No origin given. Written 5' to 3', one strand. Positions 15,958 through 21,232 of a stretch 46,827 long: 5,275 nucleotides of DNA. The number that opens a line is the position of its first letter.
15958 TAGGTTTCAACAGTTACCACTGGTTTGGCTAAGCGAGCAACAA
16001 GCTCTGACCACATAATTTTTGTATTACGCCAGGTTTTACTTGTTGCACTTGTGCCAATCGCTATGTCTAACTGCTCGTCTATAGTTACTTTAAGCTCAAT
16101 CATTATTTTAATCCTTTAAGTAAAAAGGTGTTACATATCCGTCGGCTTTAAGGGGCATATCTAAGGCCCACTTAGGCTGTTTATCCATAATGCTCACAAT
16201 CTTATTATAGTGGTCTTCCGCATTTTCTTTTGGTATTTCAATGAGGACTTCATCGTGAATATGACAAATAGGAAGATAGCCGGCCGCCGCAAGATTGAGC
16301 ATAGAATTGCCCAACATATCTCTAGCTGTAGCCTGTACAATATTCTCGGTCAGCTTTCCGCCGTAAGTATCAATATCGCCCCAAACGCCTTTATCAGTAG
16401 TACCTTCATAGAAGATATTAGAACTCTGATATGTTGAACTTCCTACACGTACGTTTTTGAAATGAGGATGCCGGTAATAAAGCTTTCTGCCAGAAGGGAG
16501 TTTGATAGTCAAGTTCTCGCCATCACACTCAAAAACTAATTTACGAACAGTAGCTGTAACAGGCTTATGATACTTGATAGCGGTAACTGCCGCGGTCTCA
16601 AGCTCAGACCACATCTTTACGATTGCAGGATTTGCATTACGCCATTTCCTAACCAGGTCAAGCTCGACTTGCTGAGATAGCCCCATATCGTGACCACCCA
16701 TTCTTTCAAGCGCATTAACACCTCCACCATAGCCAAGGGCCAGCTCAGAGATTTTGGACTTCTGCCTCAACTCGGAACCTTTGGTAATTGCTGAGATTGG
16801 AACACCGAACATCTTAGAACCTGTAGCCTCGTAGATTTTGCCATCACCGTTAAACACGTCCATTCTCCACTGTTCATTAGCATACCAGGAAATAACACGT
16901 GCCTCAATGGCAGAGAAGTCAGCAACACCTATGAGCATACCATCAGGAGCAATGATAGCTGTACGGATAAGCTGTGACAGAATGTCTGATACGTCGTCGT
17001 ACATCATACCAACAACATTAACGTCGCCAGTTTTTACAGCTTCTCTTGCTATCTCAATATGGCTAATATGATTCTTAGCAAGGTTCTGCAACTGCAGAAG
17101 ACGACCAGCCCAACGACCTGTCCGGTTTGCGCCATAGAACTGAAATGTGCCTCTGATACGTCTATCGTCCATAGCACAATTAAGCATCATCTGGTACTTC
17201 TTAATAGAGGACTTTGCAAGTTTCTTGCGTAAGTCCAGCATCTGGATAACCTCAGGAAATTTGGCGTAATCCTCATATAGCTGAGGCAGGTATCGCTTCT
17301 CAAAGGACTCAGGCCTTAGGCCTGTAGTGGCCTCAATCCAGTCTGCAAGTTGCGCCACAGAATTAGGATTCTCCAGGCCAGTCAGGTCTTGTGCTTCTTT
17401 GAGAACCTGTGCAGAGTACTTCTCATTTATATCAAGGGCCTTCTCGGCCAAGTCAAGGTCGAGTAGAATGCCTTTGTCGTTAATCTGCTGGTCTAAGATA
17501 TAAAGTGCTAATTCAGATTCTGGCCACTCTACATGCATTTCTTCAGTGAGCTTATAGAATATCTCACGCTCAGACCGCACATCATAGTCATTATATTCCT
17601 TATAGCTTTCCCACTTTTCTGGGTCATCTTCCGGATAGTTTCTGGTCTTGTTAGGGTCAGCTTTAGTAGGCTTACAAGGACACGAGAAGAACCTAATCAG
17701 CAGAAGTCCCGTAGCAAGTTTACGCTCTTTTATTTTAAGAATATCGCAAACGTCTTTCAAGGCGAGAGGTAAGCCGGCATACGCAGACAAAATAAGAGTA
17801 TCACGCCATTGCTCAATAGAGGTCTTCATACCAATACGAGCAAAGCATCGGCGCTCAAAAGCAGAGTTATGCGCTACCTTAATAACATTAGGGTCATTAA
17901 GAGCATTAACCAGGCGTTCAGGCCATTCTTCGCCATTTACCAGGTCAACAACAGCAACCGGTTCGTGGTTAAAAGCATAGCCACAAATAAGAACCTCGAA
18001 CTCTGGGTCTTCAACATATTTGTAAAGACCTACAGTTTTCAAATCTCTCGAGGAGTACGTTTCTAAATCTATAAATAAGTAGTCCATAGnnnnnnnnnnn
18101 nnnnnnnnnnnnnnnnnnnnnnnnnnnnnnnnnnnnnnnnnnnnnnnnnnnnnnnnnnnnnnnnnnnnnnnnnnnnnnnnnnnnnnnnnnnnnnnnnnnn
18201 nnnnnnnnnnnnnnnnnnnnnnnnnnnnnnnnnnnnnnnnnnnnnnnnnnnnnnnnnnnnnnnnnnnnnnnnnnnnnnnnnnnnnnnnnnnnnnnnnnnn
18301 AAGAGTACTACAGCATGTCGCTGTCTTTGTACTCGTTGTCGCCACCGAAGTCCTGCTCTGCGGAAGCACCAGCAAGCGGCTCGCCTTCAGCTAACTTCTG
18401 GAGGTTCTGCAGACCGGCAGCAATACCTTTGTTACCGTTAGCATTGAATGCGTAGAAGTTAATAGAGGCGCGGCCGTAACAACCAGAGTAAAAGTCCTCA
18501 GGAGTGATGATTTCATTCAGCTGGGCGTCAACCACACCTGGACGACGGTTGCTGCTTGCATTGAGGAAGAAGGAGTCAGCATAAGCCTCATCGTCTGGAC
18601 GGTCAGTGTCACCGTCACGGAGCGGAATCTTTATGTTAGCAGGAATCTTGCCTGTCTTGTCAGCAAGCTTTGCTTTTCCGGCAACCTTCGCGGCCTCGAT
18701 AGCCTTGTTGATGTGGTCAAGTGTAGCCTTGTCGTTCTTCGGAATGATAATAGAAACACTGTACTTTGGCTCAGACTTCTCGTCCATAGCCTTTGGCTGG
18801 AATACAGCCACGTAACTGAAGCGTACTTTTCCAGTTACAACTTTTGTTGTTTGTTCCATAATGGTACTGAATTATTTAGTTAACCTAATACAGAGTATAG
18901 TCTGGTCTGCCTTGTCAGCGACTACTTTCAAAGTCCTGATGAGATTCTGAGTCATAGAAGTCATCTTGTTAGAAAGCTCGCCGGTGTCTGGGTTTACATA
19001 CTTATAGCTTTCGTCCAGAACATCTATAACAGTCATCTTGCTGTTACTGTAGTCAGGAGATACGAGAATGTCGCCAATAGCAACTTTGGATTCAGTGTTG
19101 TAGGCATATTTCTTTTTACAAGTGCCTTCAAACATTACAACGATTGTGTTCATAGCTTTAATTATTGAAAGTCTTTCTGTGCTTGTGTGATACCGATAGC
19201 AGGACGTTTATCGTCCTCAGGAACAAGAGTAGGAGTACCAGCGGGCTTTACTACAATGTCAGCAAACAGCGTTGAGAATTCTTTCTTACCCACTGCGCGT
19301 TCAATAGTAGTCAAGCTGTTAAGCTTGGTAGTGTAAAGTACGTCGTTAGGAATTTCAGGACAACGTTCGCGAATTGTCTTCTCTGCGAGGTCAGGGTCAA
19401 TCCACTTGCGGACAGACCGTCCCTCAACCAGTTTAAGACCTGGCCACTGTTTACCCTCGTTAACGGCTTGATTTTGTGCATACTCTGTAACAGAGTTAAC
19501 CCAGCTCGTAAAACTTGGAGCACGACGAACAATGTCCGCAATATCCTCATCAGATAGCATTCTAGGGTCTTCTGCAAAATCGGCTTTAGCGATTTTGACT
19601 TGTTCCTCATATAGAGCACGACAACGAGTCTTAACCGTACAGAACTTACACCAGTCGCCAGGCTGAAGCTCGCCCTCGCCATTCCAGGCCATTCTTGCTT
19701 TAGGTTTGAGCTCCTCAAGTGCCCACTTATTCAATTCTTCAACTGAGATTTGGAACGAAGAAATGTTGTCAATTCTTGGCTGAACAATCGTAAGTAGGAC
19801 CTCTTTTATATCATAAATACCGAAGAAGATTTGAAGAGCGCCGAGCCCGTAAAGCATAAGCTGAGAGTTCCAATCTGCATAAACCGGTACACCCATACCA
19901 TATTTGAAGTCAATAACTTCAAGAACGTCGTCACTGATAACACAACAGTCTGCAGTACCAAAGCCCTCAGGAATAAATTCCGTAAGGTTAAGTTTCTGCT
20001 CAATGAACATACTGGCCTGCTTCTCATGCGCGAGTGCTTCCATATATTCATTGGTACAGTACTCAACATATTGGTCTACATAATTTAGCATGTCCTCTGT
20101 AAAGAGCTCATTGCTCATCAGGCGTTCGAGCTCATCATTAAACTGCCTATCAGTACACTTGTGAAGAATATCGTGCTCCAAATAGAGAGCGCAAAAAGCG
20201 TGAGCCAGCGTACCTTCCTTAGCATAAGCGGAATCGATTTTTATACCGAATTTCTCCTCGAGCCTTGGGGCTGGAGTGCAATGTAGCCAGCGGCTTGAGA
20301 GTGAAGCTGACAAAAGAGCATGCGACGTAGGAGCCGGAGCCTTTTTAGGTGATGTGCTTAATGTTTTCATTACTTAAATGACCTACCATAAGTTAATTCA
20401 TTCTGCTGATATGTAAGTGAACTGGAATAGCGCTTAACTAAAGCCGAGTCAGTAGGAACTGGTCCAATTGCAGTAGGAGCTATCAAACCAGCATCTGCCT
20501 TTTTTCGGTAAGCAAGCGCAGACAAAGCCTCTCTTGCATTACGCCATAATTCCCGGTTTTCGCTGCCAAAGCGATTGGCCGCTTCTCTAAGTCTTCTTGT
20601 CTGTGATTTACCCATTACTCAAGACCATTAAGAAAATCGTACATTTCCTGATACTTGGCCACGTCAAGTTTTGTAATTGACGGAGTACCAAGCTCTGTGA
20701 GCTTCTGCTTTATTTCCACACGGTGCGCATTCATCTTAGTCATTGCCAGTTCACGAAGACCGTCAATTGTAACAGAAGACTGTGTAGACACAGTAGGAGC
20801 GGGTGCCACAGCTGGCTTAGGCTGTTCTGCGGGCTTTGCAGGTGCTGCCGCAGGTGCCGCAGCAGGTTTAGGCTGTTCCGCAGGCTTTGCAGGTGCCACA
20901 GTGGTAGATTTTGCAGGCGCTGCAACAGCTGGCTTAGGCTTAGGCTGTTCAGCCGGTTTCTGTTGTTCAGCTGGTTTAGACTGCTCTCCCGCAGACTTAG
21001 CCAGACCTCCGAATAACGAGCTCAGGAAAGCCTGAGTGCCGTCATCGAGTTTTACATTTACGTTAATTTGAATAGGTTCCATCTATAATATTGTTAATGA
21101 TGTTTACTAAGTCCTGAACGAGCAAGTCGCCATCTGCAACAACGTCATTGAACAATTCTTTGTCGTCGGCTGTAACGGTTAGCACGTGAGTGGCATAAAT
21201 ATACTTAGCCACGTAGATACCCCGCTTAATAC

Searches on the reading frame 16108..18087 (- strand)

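Call 12: search_protein_families(library=phrogs, proteins=[window:16108-18087:-], max_evalue=0.00001)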
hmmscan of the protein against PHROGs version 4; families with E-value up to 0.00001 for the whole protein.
window:16108-18087:- (659 aa): 3 families
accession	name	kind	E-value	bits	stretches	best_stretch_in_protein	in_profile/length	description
phrog_17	-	DNA, RNA and nucleotide metabolism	7.3e-135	452.7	1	1-655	670-1229/1445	DNA polymerase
phrog_10285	-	DNA, RNA and nucleotide metabolism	1.2e-95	321.2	1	333-659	1-321/321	DNA polymerase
phrog_7766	-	DNA, RNA and nucleotide metabolism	5.2e-49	167.2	1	471-659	4-186/186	DNA polymerase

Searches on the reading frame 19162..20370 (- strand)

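Call 12: search_protein_families(library=phrogs, proteins=[window:19162-20370:-], max_evalue=0.00001)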
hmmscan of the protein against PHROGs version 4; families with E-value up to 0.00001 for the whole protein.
window:19162-20370:- (402 aa): 2 families
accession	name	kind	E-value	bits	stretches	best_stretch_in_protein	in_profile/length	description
phrog_69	-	DNA, RNA and nucleotide metabolism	1.2e-114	385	1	9-401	79-473/501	exonuclease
phrog_3953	-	DNA, RNA and nucleotide metabolism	1.5e-27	97.5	1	15-213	11-170/186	exonuclease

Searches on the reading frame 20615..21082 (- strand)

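Call 70: search_protein_families(library=phrogs, proteins=[window:20615-21082:-], max_evalue=0.001)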
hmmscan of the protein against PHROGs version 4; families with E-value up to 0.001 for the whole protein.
window:20615-21082:- (155 aa): 4 families
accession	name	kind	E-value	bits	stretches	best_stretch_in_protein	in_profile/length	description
phrog_18562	-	unknown function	2.5e-09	38.8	1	34-151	29-144/151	-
phrog_5053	-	unknown function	2.7e-09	38.3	1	78-154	21-99/99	-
phrog_22695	-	unknown function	6e-07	30.9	1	39-153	38-147/152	-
phrog_408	-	unknown function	2.2e-06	29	1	89-154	42-108/111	-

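Call 74: search_protein_families(library=pfam, proteins=[window:20615-21082:-], max_evalue=0.01)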
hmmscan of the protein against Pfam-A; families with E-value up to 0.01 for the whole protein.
window:20615-21082:- (155 aa): 1 family
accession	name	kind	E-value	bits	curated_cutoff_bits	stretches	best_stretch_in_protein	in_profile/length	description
PF09849.14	DUF2076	-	0.0068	16.9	38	1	16-82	87-147/265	Uncharacterized protein conserved in bacteria (DUF2076)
